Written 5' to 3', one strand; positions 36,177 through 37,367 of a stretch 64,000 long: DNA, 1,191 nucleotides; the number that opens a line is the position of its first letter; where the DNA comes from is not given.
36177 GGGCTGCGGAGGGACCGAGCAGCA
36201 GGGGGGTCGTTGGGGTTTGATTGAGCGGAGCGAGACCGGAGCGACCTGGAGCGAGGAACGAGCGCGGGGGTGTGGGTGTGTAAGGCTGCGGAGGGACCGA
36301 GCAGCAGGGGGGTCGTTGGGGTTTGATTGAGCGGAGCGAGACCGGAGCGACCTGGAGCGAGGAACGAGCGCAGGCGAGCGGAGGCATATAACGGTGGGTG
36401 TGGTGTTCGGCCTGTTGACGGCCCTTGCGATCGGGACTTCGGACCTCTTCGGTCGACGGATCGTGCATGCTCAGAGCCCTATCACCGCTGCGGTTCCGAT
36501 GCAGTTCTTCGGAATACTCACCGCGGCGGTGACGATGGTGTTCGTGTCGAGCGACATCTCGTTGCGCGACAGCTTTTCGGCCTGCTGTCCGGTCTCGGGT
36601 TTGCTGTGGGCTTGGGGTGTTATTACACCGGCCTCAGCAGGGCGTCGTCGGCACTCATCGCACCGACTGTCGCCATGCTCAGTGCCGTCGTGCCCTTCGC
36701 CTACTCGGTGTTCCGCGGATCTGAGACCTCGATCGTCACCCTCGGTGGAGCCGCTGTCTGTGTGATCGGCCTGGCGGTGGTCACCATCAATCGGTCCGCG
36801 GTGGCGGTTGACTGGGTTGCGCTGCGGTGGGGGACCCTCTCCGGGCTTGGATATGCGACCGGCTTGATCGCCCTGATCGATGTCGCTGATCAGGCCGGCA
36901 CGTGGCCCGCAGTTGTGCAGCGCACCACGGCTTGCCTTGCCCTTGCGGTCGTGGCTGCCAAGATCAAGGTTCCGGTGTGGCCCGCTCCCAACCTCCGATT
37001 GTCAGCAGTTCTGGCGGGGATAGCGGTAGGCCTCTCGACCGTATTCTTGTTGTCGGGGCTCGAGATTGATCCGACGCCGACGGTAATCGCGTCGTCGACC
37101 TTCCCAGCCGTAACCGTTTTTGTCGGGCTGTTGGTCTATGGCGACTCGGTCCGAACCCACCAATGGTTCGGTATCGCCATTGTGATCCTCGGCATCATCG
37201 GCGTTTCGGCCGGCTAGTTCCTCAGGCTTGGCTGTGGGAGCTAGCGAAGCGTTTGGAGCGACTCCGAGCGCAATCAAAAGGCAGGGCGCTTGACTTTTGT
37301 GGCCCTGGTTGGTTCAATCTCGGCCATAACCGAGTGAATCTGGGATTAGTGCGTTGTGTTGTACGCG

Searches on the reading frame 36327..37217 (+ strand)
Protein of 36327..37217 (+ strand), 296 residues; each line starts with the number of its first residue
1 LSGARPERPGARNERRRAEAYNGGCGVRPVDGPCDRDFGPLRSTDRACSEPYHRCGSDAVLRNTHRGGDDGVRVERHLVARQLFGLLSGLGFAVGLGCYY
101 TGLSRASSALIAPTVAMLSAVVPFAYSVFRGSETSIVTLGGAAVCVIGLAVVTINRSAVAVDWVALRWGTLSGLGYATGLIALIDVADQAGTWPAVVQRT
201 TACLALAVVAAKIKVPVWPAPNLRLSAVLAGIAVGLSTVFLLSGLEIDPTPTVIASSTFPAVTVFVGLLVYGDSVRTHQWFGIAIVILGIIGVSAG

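Call 8: search_protein_families(library=pfam, proteins=[window:36327-37217:+])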
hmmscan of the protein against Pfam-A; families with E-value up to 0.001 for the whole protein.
window:36327-37217:+ (296 aa): 1 family
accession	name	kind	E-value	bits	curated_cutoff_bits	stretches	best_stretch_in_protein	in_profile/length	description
PF00892.27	EamA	-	1e-09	39.2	28.2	1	192-294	30-134/135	EamA-like transporter family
